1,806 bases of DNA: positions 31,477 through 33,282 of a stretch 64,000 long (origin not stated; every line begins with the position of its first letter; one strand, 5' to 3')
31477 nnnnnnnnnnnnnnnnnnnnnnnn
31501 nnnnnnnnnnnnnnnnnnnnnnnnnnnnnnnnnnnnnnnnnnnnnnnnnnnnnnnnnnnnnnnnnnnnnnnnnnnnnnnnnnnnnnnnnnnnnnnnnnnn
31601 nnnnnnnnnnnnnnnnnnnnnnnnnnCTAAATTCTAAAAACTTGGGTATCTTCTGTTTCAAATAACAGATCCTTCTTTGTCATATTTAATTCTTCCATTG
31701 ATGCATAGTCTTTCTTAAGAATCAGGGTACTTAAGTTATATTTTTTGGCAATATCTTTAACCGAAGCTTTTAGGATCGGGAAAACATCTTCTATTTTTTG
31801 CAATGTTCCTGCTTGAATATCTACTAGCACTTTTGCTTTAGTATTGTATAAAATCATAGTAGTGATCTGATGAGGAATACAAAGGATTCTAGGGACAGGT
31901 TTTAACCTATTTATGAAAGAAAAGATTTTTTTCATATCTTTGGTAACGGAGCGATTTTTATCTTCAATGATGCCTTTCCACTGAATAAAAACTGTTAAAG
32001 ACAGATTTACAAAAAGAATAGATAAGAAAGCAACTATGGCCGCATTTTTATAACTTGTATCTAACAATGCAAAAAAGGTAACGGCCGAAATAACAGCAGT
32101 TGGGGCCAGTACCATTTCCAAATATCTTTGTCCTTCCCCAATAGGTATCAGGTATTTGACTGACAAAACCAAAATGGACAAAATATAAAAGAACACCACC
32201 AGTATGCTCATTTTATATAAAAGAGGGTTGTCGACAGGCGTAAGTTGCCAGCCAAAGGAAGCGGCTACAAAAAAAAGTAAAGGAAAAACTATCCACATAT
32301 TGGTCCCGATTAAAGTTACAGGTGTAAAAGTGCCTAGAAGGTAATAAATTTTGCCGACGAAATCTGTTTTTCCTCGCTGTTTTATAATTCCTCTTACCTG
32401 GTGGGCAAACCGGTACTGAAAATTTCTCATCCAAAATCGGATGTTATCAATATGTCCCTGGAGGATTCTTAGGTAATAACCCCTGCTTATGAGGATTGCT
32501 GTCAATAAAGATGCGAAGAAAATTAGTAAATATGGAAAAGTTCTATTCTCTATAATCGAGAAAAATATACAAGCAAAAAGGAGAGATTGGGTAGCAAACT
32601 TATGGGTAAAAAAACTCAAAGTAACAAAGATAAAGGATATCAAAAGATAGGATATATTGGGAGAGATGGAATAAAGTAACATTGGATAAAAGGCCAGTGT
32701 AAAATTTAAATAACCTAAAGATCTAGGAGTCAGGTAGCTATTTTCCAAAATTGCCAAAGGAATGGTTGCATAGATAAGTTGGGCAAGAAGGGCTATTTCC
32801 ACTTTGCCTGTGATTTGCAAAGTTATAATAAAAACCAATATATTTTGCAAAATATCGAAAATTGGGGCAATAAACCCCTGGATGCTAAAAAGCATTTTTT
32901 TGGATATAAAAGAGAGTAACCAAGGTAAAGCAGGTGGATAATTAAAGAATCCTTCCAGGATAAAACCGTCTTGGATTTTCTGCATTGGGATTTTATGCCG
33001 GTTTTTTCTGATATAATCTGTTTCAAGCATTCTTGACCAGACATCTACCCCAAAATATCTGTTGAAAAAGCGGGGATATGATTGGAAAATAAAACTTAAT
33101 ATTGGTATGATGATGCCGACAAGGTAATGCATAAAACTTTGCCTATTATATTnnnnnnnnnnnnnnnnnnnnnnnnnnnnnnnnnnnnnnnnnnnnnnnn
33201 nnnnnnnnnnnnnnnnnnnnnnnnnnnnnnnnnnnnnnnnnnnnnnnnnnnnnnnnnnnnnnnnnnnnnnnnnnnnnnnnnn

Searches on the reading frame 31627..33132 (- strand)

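Call 17: search_protein_families(library=pfam, proteins=[window:31627-33132:-], max_evalue=0.01)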
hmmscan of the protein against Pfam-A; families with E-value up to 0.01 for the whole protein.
window:31627-33132:- (501 aa): 2 families
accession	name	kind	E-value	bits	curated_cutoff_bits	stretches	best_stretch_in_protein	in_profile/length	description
PF13231.12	PMT_2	-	0.00067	20.3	26.1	1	66-216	3-155/160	Dolichyl-phosphate-mannose-protein mannosyltransferase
PF10212.14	PPP1R21_helical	-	0.0032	17.7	25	1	390-485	124-211/252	Protein phosphatase 1 regulatory subunit 21, six-helix bundle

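Call 60: search_protein_families(library=ncbifam, proteins=[window:31627-33132:-], max_evalue=0.05)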
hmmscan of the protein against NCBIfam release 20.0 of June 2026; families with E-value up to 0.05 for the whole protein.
window:31627-33132:- (501 aa): 0 families
